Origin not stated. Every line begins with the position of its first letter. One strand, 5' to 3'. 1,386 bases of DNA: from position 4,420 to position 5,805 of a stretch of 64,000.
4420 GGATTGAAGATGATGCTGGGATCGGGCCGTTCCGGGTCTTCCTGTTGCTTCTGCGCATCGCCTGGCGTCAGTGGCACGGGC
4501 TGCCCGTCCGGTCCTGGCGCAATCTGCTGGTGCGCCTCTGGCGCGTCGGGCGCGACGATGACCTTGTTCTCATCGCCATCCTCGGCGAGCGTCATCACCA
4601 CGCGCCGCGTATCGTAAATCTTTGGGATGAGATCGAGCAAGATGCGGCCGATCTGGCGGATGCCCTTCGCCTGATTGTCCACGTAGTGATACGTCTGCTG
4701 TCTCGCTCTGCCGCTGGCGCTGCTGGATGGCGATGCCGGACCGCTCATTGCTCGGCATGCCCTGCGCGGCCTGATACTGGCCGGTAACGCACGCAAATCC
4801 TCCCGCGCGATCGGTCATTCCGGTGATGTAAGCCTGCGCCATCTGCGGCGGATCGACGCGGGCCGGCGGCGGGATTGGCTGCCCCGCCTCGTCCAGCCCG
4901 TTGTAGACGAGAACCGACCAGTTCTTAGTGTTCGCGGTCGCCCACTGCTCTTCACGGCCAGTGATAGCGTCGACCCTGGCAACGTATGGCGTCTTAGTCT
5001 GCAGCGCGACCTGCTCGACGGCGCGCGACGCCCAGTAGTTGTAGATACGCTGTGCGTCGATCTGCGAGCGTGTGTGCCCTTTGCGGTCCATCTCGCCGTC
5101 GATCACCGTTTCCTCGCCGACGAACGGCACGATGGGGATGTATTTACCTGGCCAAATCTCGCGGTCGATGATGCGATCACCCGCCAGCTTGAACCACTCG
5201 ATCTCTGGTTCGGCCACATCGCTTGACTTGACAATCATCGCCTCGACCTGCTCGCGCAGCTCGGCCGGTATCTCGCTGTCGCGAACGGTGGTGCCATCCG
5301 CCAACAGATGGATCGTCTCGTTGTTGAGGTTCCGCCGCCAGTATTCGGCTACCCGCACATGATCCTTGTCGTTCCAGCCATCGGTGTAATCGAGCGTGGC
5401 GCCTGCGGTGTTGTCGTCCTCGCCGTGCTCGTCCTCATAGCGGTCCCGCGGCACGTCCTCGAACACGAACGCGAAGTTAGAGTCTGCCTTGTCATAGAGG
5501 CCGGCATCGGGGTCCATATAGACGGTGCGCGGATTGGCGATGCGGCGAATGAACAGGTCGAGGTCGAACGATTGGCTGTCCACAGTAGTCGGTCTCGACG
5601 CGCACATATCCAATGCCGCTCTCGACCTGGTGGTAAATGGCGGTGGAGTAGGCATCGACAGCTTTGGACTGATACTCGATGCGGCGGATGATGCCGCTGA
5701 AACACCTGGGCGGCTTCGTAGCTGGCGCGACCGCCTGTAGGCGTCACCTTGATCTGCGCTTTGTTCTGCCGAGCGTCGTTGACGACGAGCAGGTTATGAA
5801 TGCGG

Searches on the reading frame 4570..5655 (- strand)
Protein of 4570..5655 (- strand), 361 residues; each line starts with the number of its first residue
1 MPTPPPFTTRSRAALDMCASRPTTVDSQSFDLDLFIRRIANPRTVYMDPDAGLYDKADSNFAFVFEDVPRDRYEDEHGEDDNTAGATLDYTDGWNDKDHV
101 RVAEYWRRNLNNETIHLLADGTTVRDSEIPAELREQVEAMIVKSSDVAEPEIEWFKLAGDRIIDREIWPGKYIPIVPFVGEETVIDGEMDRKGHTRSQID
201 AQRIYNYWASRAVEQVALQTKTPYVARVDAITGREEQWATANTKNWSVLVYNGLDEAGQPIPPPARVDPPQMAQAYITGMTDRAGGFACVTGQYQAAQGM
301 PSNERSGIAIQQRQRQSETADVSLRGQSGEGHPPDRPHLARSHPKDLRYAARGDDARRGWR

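Call 15: search_protein_families(library=pfam, proteins=[window:4570-5655:-], max_evalue=0.00001)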
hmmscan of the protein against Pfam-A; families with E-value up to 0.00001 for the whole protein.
window:4570-5655:- (361 aa): 1 family
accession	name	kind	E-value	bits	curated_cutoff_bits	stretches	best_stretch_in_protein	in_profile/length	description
PF16510.12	P22_portal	-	8.3e-73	246.3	26.1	1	25-320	124-418/594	Phage P22-like portal protein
